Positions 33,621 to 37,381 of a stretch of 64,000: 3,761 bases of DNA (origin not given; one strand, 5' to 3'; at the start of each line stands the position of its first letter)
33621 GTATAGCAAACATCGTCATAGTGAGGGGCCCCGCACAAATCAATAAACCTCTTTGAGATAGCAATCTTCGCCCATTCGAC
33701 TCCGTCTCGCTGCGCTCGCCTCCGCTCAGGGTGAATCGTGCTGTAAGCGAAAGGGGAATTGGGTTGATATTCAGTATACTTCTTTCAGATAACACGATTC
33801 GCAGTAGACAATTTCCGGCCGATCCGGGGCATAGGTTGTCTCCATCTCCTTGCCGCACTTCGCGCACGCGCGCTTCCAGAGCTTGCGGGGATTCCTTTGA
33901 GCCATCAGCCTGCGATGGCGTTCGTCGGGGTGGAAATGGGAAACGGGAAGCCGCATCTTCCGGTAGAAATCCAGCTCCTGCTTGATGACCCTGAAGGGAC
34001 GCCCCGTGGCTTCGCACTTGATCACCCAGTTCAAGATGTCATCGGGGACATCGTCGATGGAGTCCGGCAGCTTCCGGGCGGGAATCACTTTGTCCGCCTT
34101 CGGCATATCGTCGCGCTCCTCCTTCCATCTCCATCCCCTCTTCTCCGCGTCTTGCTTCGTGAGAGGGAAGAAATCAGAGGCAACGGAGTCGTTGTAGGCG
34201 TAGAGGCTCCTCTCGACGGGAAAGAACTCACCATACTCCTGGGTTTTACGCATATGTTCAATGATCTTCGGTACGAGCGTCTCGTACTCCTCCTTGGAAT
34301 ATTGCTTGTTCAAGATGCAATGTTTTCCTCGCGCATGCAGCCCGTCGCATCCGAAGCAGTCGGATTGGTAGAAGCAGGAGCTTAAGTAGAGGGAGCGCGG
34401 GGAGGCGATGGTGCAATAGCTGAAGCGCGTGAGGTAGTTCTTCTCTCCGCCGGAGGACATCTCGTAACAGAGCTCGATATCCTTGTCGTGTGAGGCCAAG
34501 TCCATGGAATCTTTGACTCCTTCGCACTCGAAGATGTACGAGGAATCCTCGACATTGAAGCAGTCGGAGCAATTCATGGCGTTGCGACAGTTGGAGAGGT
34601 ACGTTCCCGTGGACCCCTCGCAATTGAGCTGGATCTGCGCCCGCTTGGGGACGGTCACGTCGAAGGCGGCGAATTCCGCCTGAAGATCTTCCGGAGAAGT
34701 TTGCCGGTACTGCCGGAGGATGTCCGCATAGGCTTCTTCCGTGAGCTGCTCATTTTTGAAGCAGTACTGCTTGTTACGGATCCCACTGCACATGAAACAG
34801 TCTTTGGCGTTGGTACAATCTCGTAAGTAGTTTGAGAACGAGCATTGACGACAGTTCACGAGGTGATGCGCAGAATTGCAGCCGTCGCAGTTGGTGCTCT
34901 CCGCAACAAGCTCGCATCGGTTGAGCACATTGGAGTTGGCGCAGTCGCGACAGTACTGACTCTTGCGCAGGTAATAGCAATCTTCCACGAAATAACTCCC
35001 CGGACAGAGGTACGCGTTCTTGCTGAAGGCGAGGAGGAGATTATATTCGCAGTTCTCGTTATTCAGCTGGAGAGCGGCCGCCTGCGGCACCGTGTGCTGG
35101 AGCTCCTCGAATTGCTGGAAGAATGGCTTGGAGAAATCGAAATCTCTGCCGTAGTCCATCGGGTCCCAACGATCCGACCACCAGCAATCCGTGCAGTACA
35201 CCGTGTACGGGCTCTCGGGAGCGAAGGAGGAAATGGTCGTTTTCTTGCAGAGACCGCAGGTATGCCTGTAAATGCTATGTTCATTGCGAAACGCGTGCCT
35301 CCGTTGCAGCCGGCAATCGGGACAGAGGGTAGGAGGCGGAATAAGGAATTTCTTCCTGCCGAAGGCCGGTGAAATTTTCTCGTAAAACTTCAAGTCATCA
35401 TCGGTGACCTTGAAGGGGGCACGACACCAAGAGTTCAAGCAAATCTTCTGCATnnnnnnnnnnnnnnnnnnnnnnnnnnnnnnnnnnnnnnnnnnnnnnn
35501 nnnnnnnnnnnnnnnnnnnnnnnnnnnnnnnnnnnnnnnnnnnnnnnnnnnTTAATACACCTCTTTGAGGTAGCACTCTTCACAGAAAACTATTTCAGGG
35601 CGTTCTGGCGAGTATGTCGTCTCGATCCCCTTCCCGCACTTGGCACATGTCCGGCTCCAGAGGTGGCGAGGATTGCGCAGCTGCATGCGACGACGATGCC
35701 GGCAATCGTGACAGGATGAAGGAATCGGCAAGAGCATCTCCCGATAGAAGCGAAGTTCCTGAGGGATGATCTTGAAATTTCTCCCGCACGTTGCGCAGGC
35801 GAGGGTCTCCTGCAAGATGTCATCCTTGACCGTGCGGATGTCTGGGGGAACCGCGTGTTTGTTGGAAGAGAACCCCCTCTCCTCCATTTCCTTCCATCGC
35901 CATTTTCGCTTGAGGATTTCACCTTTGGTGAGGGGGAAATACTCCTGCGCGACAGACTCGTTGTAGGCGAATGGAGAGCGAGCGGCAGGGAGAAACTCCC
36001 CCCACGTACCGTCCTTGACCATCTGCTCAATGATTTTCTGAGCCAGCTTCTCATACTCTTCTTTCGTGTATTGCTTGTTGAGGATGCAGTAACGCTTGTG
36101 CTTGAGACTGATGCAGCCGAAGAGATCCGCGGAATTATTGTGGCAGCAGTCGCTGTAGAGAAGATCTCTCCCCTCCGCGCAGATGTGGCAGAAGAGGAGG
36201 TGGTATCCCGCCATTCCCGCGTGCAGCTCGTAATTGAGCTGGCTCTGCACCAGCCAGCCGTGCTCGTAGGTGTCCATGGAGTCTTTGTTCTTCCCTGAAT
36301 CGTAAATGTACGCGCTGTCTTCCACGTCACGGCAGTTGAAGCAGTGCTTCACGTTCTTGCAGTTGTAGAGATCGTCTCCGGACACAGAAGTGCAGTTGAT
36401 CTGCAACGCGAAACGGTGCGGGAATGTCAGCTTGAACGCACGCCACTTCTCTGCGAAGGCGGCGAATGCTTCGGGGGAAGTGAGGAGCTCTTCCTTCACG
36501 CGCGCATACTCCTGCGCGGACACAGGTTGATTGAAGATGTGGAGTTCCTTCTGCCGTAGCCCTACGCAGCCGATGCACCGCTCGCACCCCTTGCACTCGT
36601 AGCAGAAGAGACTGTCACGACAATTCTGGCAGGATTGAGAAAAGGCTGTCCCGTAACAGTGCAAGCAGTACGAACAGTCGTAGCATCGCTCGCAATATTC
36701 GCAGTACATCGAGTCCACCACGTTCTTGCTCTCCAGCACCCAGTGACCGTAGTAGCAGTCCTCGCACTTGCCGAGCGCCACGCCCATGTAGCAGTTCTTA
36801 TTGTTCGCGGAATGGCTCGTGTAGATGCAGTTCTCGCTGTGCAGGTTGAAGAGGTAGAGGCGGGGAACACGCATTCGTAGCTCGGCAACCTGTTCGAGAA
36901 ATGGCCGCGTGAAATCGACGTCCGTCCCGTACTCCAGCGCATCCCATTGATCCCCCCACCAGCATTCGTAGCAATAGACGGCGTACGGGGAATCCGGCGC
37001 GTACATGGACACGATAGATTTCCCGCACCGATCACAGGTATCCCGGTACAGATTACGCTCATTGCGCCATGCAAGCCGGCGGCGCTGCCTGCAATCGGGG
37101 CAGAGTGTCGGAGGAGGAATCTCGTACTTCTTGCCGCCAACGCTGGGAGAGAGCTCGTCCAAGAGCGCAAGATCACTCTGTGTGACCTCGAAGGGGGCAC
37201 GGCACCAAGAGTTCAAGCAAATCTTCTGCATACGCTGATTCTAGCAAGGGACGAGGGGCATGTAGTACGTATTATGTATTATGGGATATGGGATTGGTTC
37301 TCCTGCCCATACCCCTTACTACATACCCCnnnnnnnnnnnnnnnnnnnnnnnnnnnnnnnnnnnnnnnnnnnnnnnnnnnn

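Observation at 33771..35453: Family architecture: same zinc-ribbon module at both ends, an internally duplicated Cys-ladder core, and loss of Cys ligands in most C-terminal modules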

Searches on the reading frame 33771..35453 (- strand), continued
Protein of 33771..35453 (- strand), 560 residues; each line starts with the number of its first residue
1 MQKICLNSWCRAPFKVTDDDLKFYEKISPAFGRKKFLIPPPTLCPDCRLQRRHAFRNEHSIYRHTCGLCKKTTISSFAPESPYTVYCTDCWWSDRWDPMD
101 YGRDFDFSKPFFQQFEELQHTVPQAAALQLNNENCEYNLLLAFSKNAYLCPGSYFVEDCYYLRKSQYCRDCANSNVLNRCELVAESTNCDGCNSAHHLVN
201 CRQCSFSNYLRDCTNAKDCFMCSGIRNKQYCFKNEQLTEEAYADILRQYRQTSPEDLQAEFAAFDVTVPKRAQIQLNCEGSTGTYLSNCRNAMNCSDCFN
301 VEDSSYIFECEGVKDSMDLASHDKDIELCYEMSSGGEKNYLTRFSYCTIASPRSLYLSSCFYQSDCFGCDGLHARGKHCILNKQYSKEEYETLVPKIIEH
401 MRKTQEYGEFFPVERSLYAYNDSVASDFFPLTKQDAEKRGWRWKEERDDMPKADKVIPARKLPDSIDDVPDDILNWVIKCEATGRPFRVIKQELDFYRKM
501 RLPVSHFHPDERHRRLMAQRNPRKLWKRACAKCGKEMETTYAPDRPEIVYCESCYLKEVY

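Call 87: fold_search(model_id=the predicted structure, library=viral)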
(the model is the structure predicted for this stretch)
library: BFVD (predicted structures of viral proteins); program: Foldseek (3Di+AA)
matches with E <= 10: 75; with E <= 0.001: 2
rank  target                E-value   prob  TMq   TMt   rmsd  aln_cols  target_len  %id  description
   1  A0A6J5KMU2            4.1e-04  0.21  0.08  0.05  51.2       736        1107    6  Intramolecular chaperone auto-processing domain containing protein [uncultured Caudovirales phage]
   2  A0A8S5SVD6            9.9e-04  0.72  0.09  0.07  17.2       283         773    8  Baseplate protein [Myoviridae sp. ctBTH15]
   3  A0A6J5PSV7            6.0e-03  0.90  0.12  0.28   8.1       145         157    5  Hexapeptide repeat [uncultured Caudovirales phage]
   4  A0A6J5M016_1          9.3e-03  0.33  0.12  0.10  31.0       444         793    8  Peptidase S74 domain-containing protein [uncultured Caudovirales phage]
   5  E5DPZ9                1.6e-02  0.41  0.12  0.16  12.6       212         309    8  Mannose-1-phosphate guanyltransferase C-terminal domain-containing protein [Aeromonas phage PX29]
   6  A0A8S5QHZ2            1.8e-02  0.20  0.09  0.09  18.0       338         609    7  Uncharacterized protein [Myoviridae sp. ctdNl2]
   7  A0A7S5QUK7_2          9.1e-02  0.07  0.09  0.07  20.5       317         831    7  (no name in the UniProt tables at hand)
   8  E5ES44                1.0e-01  0.14  0.08  0.15  13.1       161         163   14  (no name in the UniProt tables at hand)
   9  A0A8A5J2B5            1.0e-01  0.13  0.07  0.08  12.9       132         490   11  (no name in the UniProt tables at hand)
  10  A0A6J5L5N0            1.1e-01  0.11  0.08  0.14  10.5       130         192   11  NeuD_NnaD, sugar O-acyltransferase, sialic acid O-acetyltransferase NeuD family [uncultured Caudovirales phage]
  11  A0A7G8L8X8            1.2e-01  0.14  0.08  0.15  13.2       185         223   11  (no name in the UniProt tables at hand)
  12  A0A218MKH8            1.4e-01  0.11  0.07  0.12  11.0       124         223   10  Uncharacterized protein [uncultured virus]
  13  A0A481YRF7            1.4e-01  0.05  0.06  0.11  18.7       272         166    6  Uncharacterized protein [Marseillevirus LCMAC101]
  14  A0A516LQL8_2          1.9e-01  0.69  0.13  0.10   7.6       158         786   11  (no name in the UniProt tables at hand)
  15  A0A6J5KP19            2.0e-01  0.14  0.08  0.16   9.7       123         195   10  WbbJ Acetyltransferase (Isoleucine patch superfamily) [uncultured Caudovirales phage]
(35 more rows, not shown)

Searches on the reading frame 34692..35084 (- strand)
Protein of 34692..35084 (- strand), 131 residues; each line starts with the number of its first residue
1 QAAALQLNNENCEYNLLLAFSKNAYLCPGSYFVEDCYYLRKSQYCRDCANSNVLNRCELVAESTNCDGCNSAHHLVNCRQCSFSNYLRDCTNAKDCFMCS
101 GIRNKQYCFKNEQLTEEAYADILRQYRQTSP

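Call 68: predict_structure(alignment_id=A8)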
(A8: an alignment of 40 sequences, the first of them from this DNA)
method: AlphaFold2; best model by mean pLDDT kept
length: 131 residues; sequences in the alignment: 40
mean_pLDDT: 84.2   pTM: 0.74
mean pLDDT of the five models: 84.2, 82.4, 80.8, 80.2, 69.2
residues with pLDDT >= 90: 86; 70-90: 16; 50-70: 21; < 50: 8
segments of 3 or more residues with pLDDT < 50: 127-131
pLDDT, mean of each block of 10 residues (from residue 1): 86 94 96 96 96 97 96 94 91 84 65 55 48 45
secondary structure, 60 per line:
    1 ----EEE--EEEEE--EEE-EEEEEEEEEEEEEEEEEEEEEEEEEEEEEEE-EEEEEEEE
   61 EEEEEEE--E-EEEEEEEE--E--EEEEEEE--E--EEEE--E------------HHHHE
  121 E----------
elements in order: E5-7 E10-14 E17-19 E21-51 E53-67 E72-79 E85-91 E97-100 H116-119

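Call 70: fold_search(model_id=the predicted structure, library=pdb)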
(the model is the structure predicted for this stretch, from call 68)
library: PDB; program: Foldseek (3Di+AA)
matches with E <= 10: 40; with E <= 0.001: 0
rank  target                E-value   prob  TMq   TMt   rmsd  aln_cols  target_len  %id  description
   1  2xtw_B                5.6e-01  0.10  0.28  0.21  11.8       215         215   11  Structure of QnrB1 (Full length), a plasmid-mediated fluoroquinolone resistance protein (released 2010-10-20)
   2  6fm2_B                8.3e-01  0.04  0.16  0.14  10.7       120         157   12  CARP domain of mouse cyclase-associated protein 1 (CAP1) bound to ADP-actin (released 2018-05-16)
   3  2bm7_B                9.4e-01  0.10  0.32  0.26   8.3       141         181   15  The Structure of MfpA (Rv3361c, P3221 Crystal form). The Pentapeptide Repeat Protein from Mycobacterium tuberculosis F (released 2005-06-07)
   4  3bh6_B                1.3e+00  0.04  0.18  0.10  11.4       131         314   17  Crystal structure of the RP2-Arl3 complex bound to GppNHp (released 2008-03-25)
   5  2xty_B                1.5e+00  0.05  0.26  0.20   9.6       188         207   10  Structure of QnrB1 (R167E-Trypsin Treated), a plasmid-mediated fluoroquinolone resistance protein (released 2010-10-27)
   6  1kq5_A                1.8e+00  0.04  0.20  0.18  10.3       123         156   11  C-terminal Domain of Cyclase Associated Protein with PRO 505 Replaced by SER (P505S) (released 2002-01-16)
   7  8bke_AAA              2.2e+00  0.02  0.19  0.09  11.3       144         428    8  Crystal structure of the Klebsiella phage KP34p57 capsular depolymerase (released 2023-08-30)
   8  9m1m_C                2.6e+00  0.01  0.15  0.14  13.1       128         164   12  Cryo-EM structure of the TBC-DEC-Arl2-alpha-beta-tubulin complex with GDP-AlFx (released 2025-10-22)
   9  2bx6                  2.8e+00  0.03  0.22  0.12  10.2       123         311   14  Crystal Structure of the human Retinitis Pigmentosa protein 2 (RP2) (released 2006-01-18)
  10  6w66_B                4.0e+00  0.02  0.22  0.11  10.4       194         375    7  The structure of the F64A, S172A mutant Keap1-BTB domain in complex with SKP1-FBXL17 (released 2020-08-19)
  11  5zl4_A                4.2e+00  0.01  0.13  0.07  12.1       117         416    8  Crystal structure of DFA-IIIase from Arthrobacter chlorophenolicus A6 wihout its lid in complex with GF2 (released 2018-12-19)
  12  9cdu_A                4.4e+00  0.01  0.20  0.09  11.8       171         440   10  Crystal Structure of Rhombotarget A-peptide Complex (released 2025-07-02)
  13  9bev_A                4.4e+00  0.01  0.17  0.06  11.6       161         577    9  Structure of GH110A in complex with a lambda-carrageenan oligosaccharide (released 2025-08-27)
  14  6tgf_E                4.7e+00  0.02  0.24  0.08   9.0       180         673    8  Pantoea stewartii WceF is a glycan biofilm modifying enzyme with a bacteriophage tailspike-like parallel beta-helix fo (released 2020-11-25)
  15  2n3d_MODEL_1_A        5.0e+00  0.03  0.25  0.29   8.8       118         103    7  Atomic structure of the cytoskeletal bactofilin BacA revealed by solid-state NMR (released 2015-12-16)
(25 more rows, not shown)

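Call 89: search_solved_structures(query=A8, max_evalue=10, show_alignments=3)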
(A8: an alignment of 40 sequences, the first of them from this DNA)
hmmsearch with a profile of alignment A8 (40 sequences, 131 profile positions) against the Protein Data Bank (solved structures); distinct sequences matched with E-value up to 10: 2.
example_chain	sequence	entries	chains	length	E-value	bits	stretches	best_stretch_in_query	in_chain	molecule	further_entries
4hp1_C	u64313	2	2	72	0.33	13.8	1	33-80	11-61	LOC100036628 protein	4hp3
1ezg_A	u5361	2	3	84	8.7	9.3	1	44-102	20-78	THERMAL HYSTERESIS PROTEIN ISOFORM YL-1 | Thermal hysteresis protein isoform YL-1 (2-14)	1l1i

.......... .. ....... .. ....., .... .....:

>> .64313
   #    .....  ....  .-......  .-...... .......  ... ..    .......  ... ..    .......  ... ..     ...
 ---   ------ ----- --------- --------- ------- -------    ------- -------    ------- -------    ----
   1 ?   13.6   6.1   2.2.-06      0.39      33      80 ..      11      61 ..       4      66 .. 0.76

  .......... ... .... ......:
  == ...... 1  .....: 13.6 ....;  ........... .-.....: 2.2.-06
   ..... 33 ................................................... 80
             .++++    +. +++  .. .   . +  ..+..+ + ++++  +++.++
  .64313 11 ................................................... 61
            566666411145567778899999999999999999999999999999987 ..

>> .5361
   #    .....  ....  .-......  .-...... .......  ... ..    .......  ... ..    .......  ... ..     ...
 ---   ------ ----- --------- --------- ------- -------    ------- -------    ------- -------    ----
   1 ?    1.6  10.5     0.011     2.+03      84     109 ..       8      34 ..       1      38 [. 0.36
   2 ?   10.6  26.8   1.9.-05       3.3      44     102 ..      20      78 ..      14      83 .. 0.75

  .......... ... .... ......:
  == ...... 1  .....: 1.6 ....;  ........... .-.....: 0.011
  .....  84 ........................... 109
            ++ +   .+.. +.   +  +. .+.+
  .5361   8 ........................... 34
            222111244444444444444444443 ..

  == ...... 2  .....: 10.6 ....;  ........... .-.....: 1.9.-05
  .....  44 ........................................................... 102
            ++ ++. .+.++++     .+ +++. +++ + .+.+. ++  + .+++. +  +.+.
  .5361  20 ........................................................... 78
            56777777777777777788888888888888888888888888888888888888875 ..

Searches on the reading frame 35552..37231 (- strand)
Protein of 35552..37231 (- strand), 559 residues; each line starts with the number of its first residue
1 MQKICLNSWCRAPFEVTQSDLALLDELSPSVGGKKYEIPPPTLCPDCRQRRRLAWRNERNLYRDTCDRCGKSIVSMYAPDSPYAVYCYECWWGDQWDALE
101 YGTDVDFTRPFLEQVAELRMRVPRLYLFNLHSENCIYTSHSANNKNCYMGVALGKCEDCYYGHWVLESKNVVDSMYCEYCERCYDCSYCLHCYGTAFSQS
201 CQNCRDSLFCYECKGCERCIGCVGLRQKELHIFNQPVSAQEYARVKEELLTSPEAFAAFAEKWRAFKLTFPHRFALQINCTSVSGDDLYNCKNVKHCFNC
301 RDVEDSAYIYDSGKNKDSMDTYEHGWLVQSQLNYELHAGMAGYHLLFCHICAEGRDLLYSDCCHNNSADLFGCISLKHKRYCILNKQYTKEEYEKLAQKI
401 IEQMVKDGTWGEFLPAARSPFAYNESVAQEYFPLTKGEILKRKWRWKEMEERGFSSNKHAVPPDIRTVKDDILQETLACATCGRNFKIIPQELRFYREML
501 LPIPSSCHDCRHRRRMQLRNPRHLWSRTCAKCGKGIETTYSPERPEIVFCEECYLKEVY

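Call 5: search_protein_families(library=pfam, proteins=[window:35552-37231:-], max_evalue=1)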
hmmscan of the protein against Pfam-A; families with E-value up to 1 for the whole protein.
window:35552-37231:- (559 aa): 4 families
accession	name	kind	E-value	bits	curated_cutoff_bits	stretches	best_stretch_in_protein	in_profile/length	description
PF23477.1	zf_Tbcl_2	-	6.4e-06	26.2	27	2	524-556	3-35/37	Probable treble clef zinc finger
PF13451.12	zf_Tbcl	-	0.00078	19.8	24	1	475-517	3-46/48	Probable treble clef domain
PF21344.3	Zn_ribbon_LysW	-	0.026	14.6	27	1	528-553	2-27/46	Alpha-aminoadipate carrier protein LysW-like, globular domain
PF17207.9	MCM_OB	-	0.63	10.2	24.8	1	467-519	25-68/126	MCM OB domain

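Call 6: search_protein_families(library=ncbifam, proteins=[window:35552-37231:-], max_evalue=1)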
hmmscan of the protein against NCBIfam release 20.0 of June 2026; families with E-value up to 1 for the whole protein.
window:35552-37231:- (559 aa): 3 families
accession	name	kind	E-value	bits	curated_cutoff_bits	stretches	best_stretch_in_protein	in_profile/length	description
TIGR04272.1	cxxc_cxxc_Mbark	domain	0.00011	21.8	36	2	523-556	2-35/37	CxxC-x17-CxxC domain-containing protein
NF011482.0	PRK14892.1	equivalog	0.00018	21.3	109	1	48-121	5-79/101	putative transcription elongation factor Elf1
NF009146.0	PRK12496.1-3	equivalog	0.3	10.8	268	0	33-60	129-157/162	hypothetical protein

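Call 48: search_protein_families(library=padloc, proteins=[window:35552-37231:-], max_evalue=0.01)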
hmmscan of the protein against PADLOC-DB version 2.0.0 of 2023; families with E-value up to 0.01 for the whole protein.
window:35552-37231:- (559 aa): 0 families
